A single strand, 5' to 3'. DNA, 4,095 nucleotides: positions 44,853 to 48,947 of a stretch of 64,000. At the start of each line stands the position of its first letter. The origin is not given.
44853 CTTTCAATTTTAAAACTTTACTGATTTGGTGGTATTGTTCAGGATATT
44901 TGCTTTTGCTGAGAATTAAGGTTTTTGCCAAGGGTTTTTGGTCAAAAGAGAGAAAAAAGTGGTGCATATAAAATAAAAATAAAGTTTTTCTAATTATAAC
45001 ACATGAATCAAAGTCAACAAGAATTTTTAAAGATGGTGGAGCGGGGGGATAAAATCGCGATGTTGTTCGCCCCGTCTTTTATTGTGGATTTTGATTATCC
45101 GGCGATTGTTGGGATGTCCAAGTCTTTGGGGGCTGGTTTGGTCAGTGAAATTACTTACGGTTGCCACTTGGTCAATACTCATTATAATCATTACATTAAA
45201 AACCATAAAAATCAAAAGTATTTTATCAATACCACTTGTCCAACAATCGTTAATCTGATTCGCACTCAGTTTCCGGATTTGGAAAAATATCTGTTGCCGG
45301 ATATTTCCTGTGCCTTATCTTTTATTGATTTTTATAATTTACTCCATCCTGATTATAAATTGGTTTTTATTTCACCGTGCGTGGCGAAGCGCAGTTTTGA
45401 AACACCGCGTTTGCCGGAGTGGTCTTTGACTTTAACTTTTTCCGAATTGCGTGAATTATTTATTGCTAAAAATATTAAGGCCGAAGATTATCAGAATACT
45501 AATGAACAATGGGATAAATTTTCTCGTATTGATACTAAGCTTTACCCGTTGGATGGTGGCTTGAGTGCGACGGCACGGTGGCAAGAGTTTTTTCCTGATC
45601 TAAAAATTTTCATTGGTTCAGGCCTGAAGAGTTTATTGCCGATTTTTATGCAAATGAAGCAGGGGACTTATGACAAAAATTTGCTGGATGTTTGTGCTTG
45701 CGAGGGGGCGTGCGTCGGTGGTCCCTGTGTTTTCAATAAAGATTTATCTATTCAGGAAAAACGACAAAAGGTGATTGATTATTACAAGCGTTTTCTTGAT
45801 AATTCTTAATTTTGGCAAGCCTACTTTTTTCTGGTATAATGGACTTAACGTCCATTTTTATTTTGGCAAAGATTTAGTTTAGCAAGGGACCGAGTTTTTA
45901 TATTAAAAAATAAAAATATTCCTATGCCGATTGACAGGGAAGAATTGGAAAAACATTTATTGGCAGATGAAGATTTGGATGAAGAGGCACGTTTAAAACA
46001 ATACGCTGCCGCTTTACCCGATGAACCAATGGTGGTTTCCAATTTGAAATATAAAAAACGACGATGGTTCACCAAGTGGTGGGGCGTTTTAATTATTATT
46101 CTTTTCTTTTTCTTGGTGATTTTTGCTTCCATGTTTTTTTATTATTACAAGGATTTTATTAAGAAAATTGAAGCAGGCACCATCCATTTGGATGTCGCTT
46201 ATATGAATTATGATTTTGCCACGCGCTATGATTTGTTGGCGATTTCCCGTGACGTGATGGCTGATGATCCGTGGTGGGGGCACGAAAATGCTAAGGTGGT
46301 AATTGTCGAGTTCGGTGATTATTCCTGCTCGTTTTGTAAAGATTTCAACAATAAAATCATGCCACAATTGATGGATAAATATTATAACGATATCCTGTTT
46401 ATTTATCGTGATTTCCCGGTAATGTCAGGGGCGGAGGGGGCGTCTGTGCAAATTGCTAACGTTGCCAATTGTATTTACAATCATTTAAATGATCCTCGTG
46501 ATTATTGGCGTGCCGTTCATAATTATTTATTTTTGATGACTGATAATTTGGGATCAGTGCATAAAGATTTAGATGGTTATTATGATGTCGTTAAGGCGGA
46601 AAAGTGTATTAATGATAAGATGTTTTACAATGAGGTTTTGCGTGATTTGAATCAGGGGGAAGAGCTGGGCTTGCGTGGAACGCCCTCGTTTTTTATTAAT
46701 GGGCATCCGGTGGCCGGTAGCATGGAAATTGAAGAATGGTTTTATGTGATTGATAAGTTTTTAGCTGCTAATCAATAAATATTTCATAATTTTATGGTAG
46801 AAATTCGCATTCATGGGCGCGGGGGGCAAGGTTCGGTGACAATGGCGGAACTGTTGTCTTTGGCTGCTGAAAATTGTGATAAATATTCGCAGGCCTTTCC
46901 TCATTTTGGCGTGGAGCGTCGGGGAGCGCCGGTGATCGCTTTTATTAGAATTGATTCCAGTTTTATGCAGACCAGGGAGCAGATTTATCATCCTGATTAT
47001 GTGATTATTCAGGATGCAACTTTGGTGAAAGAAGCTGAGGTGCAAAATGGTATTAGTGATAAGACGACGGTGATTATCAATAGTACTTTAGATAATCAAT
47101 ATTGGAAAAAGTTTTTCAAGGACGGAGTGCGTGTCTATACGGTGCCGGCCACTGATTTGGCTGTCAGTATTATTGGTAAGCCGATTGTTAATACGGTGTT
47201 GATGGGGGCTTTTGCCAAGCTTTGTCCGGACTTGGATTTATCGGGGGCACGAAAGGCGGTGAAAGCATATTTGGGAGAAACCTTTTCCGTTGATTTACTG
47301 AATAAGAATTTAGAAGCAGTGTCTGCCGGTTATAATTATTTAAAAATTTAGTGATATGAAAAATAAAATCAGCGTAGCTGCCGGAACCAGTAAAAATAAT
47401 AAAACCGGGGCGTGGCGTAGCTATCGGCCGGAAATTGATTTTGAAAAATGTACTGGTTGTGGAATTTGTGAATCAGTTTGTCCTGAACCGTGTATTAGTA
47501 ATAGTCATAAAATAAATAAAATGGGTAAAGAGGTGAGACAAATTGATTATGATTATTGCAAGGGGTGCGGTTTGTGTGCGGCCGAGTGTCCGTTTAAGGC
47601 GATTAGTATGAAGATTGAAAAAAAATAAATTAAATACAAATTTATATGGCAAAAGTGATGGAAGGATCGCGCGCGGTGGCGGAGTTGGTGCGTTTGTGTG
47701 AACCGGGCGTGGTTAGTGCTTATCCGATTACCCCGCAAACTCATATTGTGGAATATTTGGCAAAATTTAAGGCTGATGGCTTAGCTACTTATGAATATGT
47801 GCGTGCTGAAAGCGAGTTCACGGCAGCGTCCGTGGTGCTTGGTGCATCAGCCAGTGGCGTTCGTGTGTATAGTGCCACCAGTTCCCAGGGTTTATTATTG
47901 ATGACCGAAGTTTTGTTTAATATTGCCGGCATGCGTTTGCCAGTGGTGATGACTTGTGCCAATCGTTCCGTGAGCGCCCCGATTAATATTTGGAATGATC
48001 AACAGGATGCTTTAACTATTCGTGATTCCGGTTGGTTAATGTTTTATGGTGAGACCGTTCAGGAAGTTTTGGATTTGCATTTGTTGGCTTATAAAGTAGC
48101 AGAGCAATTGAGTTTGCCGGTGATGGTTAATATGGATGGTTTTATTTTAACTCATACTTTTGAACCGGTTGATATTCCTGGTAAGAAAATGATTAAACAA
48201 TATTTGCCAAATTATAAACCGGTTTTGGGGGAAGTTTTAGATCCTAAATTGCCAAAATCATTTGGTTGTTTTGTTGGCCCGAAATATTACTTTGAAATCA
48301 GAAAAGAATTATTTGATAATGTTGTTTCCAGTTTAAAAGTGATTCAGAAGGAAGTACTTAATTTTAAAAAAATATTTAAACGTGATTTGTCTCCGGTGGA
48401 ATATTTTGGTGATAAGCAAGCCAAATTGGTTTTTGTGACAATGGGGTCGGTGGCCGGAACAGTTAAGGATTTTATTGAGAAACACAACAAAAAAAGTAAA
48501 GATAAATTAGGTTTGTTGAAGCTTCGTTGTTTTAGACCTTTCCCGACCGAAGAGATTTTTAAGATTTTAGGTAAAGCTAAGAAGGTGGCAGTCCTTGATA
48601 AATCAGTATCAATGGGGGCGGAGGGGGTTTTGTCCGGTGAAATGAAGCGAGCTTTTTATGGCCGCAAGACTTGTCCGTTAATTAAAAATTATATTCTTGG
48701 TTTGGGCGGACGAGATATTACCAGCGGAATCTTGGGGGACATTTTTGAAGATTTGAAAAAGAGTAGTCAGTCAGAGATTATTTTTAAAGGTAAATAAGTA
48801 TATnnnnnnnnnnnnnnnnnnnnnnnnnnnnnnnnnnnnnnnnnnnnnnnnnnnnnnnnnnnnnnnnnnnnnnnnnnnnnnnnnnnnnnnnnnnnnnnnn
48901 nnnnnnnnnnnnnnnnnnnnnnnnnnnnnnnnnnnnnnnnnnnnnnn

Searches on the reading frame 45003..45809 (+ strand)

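Call 3: search_protein_families(library=pfam, proteins=[window:45003-45809:+], max_evalue=0.01)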
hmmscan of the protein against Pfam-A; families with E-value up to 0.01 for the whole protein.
window:45003-45809:+ (268 aa): 1 family
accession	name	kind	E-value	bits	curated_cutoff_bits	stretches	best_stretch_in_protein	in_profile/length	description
PF02906.19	Fe_hyd_lg_C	-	6.7e-24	85.3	22.1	1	20-241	5-245/245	Iron only hydrogenase large subunit, C-terminal domain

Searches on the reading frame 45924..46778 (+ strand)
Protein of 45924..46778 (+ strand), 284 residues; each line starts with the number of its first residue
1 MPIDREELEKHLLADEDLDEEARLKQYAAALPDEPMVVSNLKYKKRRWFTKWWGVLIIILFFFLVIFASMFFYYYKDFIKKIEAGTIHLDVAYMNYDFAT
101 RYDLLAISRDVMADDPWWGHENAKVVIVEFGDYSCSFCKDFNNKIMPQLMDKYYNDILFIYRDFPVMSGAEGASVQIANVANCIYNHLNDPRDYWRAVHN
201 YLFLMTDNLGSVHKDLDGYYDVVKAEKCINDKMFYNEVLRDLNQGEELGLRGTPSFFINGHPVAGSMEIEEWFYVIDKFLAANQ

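Call 3: search_protein_families(library=pfam, proteins=[window:45924-46778:+], max_evalue=0.01)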
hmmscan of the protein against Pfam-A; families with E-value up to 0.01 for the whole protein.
window:45924-46778:+ (284 aa): 4 families
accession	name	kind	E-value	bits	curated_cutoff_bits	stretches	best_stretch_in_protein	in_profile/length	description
PF13462.12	Thioredoxin_4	-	2e-23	83.8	23.2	1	114-278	4-165/165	Thioredoxin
PF01323.26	DSBA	-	3.1e-08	34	25.6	1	221-270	135-184/191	DSBA-like thioredoxin domain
PF04932.20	Wzy_C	-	0.00025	21.3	31.7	1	36-120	26-103/149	O-Antigen ligase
PF13098.12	Thioredoxin_2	-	0.00094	19.9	27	0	121-258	3-81/104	Thioredoxin-like domain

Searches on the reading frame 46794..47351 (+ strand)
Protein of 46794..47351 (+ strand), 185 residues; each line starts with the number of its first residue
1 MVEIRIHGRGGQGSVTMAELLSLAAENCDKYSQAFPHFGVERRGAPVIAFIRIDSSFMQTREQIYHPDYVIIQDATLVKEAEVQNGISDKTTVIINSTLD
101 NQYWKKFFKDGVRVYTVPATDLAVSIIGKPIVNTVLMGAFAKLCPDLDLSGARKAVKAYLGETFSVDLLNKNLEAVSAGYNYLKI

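Call 3: search_protein_families(library=pfam, proteins=[window:46794-47351:+], max_evalue=0.01)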
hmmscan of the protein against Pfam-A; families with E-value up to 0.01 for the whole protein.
window:46794-47351:+ (185 aa): 1 family
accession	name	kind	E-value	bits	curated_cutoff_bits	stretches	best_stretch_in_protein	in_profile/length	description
PF01558.24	POR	-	3e-35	122.4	27.4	1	10-180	1-172/173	Pyruvate ferredoxin/flavodoxin oxidoreductase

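Call 7: search_protein_families(library=ncbifam, proteins=[window:46794-47351:+], max_evalue=0.001)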
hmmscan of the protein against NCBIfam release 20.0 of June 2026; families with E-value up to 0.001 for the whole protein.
window:46794-47351:+ (185 aa): 19 families
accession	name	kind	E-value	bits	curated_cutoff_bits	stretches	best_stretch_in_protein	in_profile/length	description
NF006321.0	PRK08534.1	equivalog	4.1e-62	209.1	225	1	1-184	1-178/181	pyruvate ferredoxin oxidoreductase subunit gamma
NF040683.1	PorC_Meth_Thtga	equivalog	8.4e-58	195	270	1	1-184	1-174/177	pyruvate synthase subunit PorC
TIGR02175.1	PorC_KorC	subfamily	2.9e-53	180.3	81.1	1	1-184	1-176/177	2-oxoacid:acceptor oxidoreductase, gamma subunit, pyruvate/2-ketoisovalerate family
NF010632.0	PRK14029.1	equivalog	6e-43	146.6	335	1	1-182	1-179/185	pyruvate/ketoisovalerate ferredoxin oxidoreductase subunit gamma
NF045762.1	PhenlGlyoxDHPadE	equivalog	2.6e-39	135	300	1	1-182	1-178/187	NADH-dependent phenylglyoxylate dehydrogenase subunit gamma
NF004497.0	PRK05844.1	equivalog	7.3e-30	104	243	1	1-182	1-184/186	pyruvate flavodoxin oxidoreductase subunit gamma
TIGR03710.1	OAFO_sf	subfamily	3.6e-13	49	482.75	1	2-183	2-173/561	2-oxoacid:acceptor oxidoreductase subunit alpha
NF006323.0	PRK08537.1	equivalog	1.6e-11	43.9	235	1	3-183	4-178/181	2-oxoacid:ferredoxin oxidoreductase subunit gamma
TIGR02176.1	pyruv_ox_red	equivalog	2.9e-10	38.7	911.35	1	3-181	415-606/1167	pyruvate:ferredoxin (flavodoxin) oxidoreductase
NF045790.1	OxalOxreddelta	equivalog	1.9e-08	33.8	230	1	20-121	34-139/316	oxalate oxidoreductase subunit delta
NF005322.0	PRK06853.1-2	equivalog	5.6e-08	32.8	237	0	105-181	120-191/197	indolepyruvate oxidoreductase subunit beta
NF005325.0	PRK06853.1-5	equivalog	1.9e-07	31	230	0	89-182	102-190/192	indolepyruvate oxidoreductase subunit beta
NF009589.0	PRK13030.1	subfamily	1.2e-06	26.5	816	1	2-98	729-829/1170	indolepyruvate ferredoxin oxidoreductase family protein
TIGR03334.1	IOR_beta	equivalog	1.8e-06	28.1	205.8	0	3-56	2-55/189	indolepyruvate ferredoxin oxidoreductase subunit beta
NF005323.0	PRK06853.1-3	equivalog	7.9e-06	25.9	238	0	2-183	7-195/197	indolepyruvate oxidoreductase subunit beta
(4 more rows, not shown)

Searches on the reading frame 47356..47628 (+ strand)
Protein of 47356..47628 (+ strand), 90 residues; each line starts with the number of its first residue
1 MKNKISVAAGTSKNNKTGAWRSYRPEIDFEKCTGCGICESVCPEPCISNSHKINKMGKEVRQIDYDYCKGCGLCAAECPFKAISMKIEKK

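Call 3: search_protein_families(library=pfam, proteins=[window:47356-47628:+], max_evalue=0.01)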
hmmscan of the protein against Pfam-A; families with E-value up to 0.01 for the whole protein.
window:47356-47628:+ (90 aa): 15 families
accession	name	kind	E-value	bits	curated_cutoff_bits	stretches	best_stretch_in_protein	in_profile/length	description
PF00037.32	Fer4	-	1.4e-16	59.9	21.1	2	62-84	2-24/24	4Fe-4S binding domain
PF12797.12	Fer4_2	-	2.2e-13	49.6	24.5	2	24-44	2-22/22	4Fe-4S binding domain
PF13237.11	Fer4_10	-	1.1e-11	44.9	25.5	2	25-79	2-53/53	4Fe-4S dicluster domain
PF12837.12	Fer4_6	-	2.1e-11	43.6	25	2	62-83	3-24/24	4Fe-4S binding domain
PF12838.12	Fer4_7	-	5.3e-11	43.3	27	1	31-82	1-52/52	4Fe-4S dicluster domain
PF14697.11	Fer4_21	-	1e-10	42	35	2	46-85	18-59/59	4Fe-4S dicluster domain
PF13187.11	Fer4_9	-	4.8e-10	39.7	27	3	31-83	1-52/52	4Fe-4S dicluster domain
PF13484.11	Fer4_16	-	3.7e-08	34.5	30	2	29-43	50-64/66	4Fe-4S double cluster binding domain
PF25160.1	LdpA_Fe-S-bd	-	3.4e-07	30.4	27.6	2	62-85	22-45/49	LdpA Fe-S cluster-binding domain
PF12800.12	Fer4_4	-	6.4e-07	29.6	24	2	30-43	2-15/17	4Fe-4S binding domain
PF13459.11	Fer4_15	-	3e-06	28.3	22.4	1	63-79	3-19/66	4Fe-4S single cluster domain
PF17179.9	Fer4_22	-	4e-06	28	27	0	53-80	66-93/95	4Fe-4S dicluster domain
PF13534.11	Fer4_17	-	8.6e-06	26.6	22.2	0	27-44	41-58/61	4Fe-4S dicluster domain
PF13183.11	Fer4_8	-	1.4e-05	25.9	27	1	29-81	2-67/68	4Fe-4S dicluster domain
PF12798.12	Fer4_3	-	7.1e-05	23.8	27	0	32-43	1-12/15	4Fe-4S binding domain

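Call 7: search_protein_families(library=ncbifam, proteins=[window:47356-47628:+], max_evalue=0.001)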
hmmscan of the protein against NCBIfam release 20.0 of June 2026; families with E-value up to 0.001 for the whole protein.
window:47356-47628:+ (90 aa): 79 families (the best 25 are shown)
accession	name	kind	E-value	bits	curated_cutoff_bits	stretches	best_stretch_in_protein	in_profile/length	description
NF040684.1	PorD_Arch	equivalog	4.2e-28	97.3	120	1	8-89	10-85/85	pyruvate synthase subunit PorD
TIGR02179.1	PorD_KorD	subfamily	5.6e-27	93.7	60.05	1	9-88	4-77/78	2-oxoacid:acceptor oxidoreductase, delta subunit, pyruvate/2-ketoisovalerate family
NF007202.0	PRK09623.1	equivalog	1.8e-22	79.6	166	1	6-90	27-105/105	3-methyl-2-oxobutanoate dehydrogenase subunit delta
NF007203.0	PRK09624.1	equivalog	3.8e-22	78.5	171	1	5-90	26-105/105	pyuvate ferredoxin oxidoreductase subunit delta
NF045790.1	OxalOxreddelta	equivalog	7.1e-18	64.8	230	1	11-85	239-308/316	oxalate oxidoreductase subunit delta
NF045763.1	PhenlGlyoxDHPadF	equivalog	7e-16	58.2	150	1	10-83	11-77/78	NADH-dependent phenylglyoxylate dehydrogenase subunit delta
TIGR01971.1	NuoI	subfamily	5.6e-13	48.6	113.05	2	13-65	64-116/121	NADH-quinone oxidoreductase, chain I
NF042909.1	FMH_DH_FwdF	exception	2.2e-12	46.7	375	1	30-89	15-78/336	tungsten-dependent formylmethanofuran dehydrogenase subunit FwdF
NF007204.0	PRK09625.1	equivalog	1.8e-11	44.2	125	1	8-85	37-108/133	pyruvate flavodoxin oxidoreductase subunit delta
NF040770.1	hetero_SS_HdrA2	exception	2.3e-11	42.5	1100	1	22-87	569-627/777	CoB-CoM heterodisulfide reductase HdrA2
NF040864.1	HgcB_ferredoxin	equivalog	3.5e-10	39.6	99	1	27-86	11-64/93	mercury methylation ferredoxin HgcB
NF004536.0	PRK05888.1-1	equivalog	7e-10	38.5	212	2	30-86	58-117/180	NADH-quinone oxidoreductase subunit NuoI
NF043039.1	HgcAB_like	equivalog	9.9e-10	38.5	285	1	19-84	289-350/350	HgcAB-like fusion protein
NF004537.0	PRK05888.1-3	equivalog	1.2e-09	38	163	1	28-86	66-133/204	NADH-quinone oxidoreductase subunit NuoI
NF058577.1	FdxA_fam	equivalog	2.7e-09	37.1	65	2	30-82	7-52/52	4Fe-4S ferredoxin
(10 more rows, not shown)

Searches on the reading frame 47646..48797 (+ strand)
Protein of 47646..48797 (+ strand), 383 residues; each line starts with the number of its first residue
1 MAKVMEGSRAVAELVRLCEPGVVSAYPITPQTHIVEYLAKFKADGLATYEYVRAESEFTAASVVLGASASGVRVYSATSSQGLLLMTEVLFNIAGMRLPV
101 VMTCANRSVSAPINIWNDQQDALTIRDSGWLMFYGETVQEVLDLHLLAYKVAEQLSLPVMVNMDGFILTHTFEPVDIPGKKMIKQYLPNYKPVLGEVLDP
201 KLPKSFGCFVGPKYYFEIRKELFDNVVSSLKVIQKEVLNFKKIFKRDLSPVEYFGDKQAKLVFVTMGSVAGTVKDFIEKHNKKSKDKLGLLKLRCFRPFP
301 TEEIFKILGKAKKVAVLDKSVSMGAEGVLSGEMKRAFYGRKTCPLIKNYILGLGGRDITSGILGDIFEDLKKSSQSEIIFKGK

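Call 3: search_protein_families(library=pfam, proteins=[window:47646-48797:+], max_evalue=0.01)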
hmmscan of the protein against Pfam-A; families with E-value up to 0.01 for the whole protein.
window:47646-48797:+ (383 aa): 2 families
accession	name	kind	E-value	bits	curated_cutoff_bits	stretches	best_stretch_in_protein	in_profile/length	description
PF01855.24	POR_N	-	7.7e-66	222.6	27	1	18-234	6-227/231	Pyruvate flavodoxin/ferredoxin oxidoreductase, thiamine diP-bdg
PF17147.9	PFOR_II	-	2.8e-25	89.1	27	1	259-359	1-98/102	Pyruvate:ferredoxin oxidoreductase core domain II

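Call 7: search_protein_families(library=ncbifam, proteins=[window:47646-48797:+], max_evalue=0.001)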
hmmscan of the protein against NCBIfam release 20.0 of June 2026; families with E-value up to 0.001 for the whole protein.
window:47646-48797:+ (383 aa): 13 families
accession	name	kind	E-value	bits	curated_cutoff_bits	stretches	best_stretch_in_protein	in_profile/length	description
NF040682.1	PorA_Arch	equivalog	5.8e-140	466.6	550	1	2-375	3-377/387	pyruvate synthase subunit PorA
NF006233.0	PRK08367.1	equivalog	4.2e-114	381.5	625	1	1-374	3-376/394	pyruvate ferredoxin oxidoreductase subunit alpha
NF006232.0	PRK08366.1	equivalog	3.2e-96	322.3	646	1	2-373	7-377/394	2-ketoisovalerate ferredoxin oxidoreductase subunit alpha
NF007201.0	PRK09622.1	equivalog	2.1e-88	297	590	1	3-375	11-383/405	2-oxoacid:ferredoxin oxidoreductase subunit alpha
NF045764.1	PhenlGlyoxDHPadG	equivalog_domain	1.8e-76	257.2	700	1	4-370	4-379/398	NADH-dependent phenylglyoxylate dehydrogenase subunit alpha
NF045791.1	OxalOxredalpha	equivalog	4.9e-71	239.9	500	1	3-374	5-379/395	oxalate oxidoreductase subunit alpha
TIGR02176.1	pyruv_ox_red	equivalog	4.8e-55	187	911.35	1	3-375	2-383/1167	pyruvate:ferredoxin (flavodoxin) oxidoreductase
NF005507.0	PRK07119.1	subfamily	1e-33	116.6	399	2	4-183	6-188/352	3-methyl-2-oxobutanoate dehydrogenase subunit VorB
TIGR03710.1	OAFO_sf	subfamily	3.8e-30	105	482.75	2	19-184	212-378/561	2-oxoacid:acceptor oxidoreductase subunit alpha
NF006412.0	PRK08659.1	equivalog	5e-28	98.4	411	2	3-184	6-190/378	2-oxoacid:acceptor oxidoreductase subunit alpha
NF041170.1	Oxoac_fdxalpha_Archa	equivalog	3.2e-21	75.3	800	2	217-380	486-633/636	2-oxoacid:ferredoxin oxidoreductase subunit alpha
NF007206.0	PRK09627.1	equivalog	8.4e-18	64.5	579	2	7-196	8-200/375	2-oxoglutarate synthase subunit alpha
TIGR03336.1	IOR_alpha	equivalog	8.6e-12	44.2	650.9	1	3-164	3-162/595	indolepyruvate ferredoxin oxidoreductase subunit alpha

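Call 12: find_related_loci(query=window:47646-48794:+, collection=genome_contigs, flank=7000)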
Query window:47646-48794:+ (383 aa) in genome_contigs; peptide patterns used: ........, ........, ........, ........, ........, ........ (x = any residue, [..] = any of these).
600 stretches matched a pattern (row limit reached: there are more); 501 encode a relative of the query (tblastn E <= 1e-3); the best 80 are kept; 80 distinct loci.
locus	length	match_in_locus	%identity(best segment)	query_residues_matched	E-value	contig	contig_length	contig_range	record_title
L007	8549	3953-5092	62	1-383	2e-157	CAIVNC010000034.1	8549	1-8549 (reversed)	MAG: Candidatus Buchananbacteria bacterium isolate AlinenLipids_bin-4630 genome assembly, contig: bin-4630:34/57, whole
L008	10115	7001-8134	60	1-383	4e-157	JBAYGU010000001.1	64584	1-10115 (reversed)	MAG: Candidatus Buchananbacteria bacterium isolate SO_2016_GW1_132 scaffold00937_OW334_2016, whole genome shotgun sequen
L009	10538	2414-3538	62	3-383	5e-156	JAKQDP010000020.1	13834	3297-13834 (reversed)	MAG: bacterium isolate USDE_maxbin.058 k141_1651092, whole genome shotgun sequence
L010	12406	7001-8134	61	1-383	9e-156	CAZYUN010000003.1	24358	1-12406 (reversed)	MAG TPA_asm: uncultured Gammaproteobacteria bacterium isolate SRP192927_co2_823 genome assembly, contig: NODE_2940_lengt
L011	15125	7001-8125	61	1-383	1e-154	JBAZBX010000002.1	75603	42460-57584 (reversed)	MAG: Patescibacteria group bacterium isolate SO_2017_GW1_122 NODE_2010_length_75603_cov_3.042159_OW334_2017, whole genom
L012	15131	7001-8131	61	1-383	2e-154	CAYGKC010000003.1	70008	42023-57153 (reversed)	MAG TPA_asm: uncultured Gammaproteobacteria bacterium isolate ERP113451_co4_284 genome assembly, contig: NODE_73_length_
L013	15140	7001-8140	60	1-381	2e-154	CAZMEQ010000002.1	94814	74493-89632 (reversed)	MAG TPA_asm: uncultured Gammaproteobacteria bacterium isolate binchicken_co154_115 genome assembly, contig: NODE_178_len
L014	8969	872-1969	62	4-368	5e-154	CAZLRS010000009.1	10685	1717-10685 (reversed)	MAG TPA_asm: uncultured Gammaproteobacteria bacterium isolate SRP256446_co1_29 genome assembly, contig: NODE_3228_length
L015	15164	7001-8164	60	1-383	3e-154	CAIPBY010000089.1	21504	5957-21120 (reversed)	MAG: Candidatus Buchananbacteria bacterium isolate MJ120702A_bin-902 genome assembly, contig: bin-902:089/101, whole gen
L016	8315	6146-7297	60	2-372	8e-154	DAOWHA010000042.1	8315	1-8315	MAG TPA_asm: bacterium isolate CSMAG_2005 CSMAG_2005_k141_6082898_length_8315_cov_8.0000, whole genome shotgun sequence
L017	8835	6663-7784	60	1-376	5e-153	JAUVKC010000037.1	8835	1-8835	MAG: Candidatus Buchananbacteria bacterium isolate CSMAG_470 CSMAG_470_k127_4063217_length_8835_cov_26.0260, whole genom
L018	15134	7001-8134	60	1-380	8e-153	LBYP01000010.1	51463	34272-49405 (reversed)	MAG: Parcubacteria group bacterium GW2011_GWA2_40_23 UT91_C0010, whole genome shotgun sequence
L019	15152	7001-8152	59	1-383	1e-152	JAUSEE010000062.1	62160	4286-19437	MAG: Candidatus Buchananbacteria bacterium isolate E14_maxbin.167 E14_k141_1609501, whole genome shotgun sequence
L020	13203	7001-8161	60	1-383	9e-153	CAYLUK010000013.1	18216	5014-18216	MAG TPA_asm: uncultured Gammaproteobacteria bacterium isolate SRP062349_co1_88 genome assembly, contig: NODE_415_length_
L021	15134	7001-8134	60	1-383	2e-152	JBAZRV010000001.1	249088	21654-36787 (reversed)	MAG: Patescibacteria group bacterium isolate SO_2017_GW1_156 NODE_383_length_249088_cov_3.417367_OW334_2017, whole genom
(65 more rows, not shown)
